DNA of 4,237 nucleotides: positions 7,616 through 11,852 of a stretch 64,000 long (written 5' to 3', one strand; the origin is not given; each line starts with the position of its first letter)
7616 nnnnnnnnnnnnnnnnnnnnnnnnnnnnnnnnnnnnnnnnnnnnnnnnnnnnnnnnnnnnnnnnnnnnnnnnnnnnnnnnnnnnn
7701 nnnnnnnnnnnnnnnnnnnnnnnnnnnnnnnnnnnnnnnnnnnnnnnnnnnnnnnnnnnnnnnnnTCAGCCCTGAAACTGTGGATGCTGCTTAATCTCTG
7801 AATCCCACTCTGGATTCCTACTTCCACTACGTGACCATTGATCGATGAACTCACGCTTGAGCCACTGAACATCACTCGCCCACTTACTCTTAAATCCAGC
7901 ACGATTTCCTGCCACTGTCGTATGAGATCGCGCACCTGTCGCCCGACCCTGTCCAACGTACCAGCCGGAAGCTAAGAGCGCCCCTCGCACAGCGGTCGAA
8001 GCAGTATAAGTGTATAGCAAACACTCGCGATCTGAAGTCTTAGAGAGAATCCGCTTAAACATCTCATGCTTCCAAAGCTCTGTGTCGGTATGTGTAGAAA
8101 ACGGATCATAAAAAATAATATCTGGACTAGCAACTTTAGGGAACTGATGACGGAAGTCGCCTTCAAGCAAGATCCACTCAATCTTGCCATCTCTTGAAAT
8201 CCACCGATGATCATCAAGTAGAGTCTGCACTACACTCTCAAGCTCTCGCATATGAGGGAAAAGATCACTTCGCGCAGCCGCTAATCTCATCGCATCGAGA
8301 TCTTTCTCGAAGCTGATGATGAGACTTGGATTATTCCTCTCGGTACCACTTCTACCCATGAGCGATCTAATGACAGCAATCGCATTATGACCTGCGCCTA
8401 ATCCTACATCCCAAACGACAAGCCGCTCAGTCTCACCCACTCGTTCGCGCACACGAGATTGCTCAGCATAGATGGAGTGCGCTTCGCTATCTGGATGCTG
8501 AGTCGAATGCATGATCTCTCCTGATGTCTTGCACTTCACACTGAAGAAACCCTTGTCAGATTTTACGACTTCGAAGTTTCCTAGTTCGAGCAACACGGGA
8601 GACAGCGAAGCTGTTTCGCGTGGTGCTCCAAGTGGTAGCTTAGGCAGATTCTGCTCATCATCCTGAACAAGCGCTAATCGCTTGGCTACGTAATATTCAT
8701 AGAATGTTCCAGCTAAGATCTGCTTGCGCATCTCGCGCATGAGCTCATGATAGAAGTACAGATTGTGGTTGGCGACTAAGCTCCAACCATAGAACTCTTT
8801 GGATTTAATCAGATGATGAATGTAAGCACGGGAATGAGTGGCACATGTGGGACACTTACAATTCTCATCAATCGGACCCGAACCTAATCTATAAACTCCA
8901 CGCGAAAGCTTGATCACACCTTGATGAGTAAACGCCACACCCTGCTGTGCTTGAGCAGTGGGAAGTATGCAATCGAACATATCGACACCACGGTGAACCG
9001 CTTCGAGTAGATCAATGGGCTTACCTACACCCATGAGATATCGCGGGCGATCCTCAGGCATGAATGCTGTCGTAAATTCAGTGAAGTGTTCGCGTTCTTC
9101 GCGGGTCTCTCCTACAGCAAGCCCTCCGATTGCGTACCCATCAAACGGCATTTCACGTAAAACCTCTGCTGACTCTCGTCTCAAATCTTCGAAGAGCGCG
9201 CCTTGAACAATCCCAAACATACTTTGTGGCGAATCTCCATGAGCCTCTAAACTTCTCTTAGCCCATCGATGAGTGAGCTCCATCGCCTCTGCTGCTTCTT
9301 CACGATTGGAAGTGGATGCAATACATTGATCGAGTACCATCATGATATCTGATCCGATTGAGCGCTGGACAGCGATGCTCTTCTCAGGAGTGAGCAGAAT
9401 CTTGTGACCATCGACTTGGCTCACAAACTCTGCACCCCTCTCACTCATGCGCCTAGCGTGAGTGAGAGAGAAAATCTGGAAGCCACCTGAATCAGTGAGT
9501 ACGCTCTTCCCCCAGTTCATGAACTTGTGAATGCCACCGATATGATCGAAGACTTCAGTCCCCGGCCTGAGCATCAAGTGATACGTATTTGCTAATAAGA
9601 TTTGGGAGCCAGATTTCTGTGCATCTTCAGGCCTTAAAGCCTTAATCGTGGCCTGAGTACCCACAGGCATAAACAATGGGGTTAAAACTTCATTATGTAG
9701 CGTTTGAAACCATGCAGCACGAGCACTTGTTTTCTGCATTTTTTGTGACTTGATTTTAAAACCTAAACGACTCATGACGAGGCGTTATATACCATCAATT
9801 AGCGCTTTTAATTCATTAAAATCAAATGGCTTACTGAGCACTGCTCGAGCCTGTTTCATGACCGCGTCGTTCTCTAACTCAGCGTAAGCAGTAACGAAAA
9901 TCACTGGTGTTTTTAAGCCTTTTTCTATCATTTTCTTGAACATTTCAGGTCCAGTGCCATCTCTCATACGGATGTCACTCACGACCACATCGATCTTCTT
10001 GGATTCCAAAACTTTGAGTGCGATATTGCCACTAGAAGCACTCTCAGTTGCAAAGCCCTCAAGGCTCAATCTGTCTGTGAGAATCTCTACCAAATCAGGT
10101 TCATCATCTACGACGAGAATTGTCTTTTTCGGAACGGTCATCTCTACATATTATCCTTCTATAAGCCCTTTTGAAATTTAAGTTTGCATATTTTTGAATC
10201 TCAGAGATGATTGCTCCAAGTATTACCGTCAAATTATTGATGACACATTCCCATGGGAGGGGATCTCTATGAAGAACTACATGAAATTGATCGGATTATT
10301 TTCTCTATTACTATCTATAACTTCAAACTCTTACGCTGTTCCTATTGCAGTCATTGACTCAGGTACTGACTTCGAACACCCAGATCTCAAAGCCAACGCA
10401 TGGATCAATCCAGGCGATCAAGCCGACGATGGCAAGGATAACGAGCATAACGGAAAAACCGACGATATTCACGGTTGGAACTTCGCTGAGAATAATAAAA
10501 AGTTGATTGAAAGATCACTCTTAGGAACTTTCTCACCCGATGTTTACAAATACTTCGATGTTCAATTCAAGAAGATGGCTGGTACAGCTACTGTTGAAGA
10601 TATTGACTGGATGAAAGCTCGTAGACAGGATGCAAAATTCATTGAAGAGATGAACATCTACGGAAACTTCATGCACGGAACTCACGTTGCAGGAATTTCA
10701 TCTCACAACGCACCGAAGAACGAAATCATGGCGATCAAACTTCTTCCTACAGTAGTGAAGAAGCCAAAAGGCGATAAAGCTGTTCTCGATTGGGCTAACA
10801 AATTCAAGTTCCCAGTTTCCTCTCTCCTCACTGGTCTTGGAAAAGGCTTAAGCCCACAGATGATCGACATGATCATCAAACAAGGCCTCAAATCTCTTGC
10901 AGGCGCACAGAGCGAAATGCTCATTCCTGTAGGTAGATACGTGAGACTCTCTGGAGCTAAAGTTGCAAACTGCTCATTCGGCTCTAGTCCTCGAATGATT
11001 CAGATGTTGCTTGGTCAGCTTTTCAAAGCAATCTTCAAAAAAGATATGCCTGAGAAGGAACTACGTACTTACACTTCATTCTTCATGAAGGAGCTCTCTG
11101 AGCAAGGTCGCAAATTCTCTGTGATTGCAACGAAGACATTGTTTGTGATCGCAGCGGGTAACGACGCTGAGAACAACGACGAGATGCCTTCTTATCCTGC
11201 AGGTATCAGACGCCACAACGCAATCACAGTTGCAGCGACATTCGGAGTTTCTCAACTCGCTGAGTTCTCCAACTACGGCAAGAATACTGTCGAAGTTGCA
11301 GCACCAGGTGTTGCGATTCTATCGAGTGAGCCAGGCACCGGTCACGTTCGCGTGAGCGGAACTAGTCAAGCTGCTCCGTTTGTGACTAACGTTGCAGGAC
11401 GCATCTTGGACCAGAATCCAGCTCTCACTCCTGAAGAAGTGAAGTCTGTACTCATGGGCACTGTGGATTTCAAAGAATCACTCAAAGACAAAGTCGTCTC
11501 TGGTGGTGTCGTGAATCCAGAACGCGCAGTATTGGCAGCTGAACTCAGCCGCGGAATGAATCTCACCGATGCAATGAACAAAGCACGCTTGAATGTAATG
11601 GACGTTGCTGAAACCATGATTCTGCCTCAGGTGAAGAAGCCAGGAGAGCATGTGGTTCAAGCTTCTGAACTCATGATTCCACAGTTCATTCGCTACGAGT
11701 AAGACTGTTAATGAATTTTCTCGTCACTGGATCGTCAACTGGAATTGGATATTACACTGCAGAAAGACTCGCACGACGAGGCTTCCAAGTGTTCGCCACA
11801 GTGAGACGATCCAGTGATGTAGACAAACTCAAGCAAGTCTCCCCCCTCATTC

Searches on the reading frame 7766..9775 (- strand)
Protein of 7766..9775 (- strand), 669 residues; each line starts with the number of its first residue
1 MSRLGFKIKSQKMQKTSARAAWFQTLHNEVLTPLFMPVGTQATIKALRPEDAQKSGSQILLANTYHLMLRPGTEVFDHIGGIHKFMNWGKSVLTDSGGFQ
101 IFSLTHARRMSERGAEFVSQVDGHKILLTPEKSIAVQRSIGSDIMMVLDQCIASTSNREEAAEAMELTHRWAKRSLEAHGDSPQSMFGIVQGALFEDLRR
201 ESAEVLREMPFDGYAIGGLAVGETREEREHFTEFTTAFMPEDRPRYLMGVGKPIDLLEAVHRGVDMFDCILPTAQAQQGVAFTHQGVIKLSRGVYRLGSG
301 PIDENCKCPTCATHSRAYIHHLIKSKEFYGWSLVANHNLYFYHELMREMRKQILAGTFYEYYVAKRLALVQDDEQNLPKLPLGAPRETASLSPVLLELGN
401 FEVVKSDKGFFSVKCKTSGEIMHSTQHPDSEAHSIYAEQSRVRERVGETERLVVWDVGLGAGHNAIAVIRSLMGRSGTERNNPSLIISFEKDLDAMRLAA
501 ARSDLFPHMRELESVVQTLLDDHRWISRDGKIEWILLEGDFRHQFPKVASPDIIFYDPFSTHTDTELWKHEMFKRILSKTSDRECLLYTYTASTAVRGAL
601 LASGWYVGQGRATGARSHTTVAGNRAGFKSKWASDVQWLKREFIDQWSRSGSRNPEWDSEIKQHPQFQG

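Call 54: search_protein_families(library=pfam, proteins=[window:7766-9775:-], max_evalue=0.0001)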
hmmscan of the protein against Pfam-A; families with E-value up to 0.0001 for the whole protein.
window:7766-9775:- (669 aa): 2 families
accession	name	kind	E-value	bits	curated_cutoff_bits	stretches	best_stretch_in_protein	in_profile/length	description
PF01702.25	TGT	-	1.1e-143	479.1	26.3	1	17-362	2-348/357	Queuine tRNA-ribosyltransferase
PF05430.17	Methyltransf_30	-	6.8e-14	52.3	22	1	521-622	20-121/124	S-adenosyl-L-methionine-dependent methyltransferase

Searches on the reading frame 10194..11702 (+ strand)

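Call 54: search_protein_families(library=pfam, proteins=[window:10194-11702:+], max_evalue=0.0001)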
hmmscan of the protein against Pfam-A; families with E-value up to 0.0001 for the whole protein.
window:10194-11702:+ (502 aa): 1 family
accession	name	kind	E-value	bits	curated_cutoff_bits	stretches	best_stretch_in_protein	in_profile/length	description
PF00082.27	Peptidase_S8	-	3.5e-35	122.2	21.8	1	49-424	4-273/288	Subtilase family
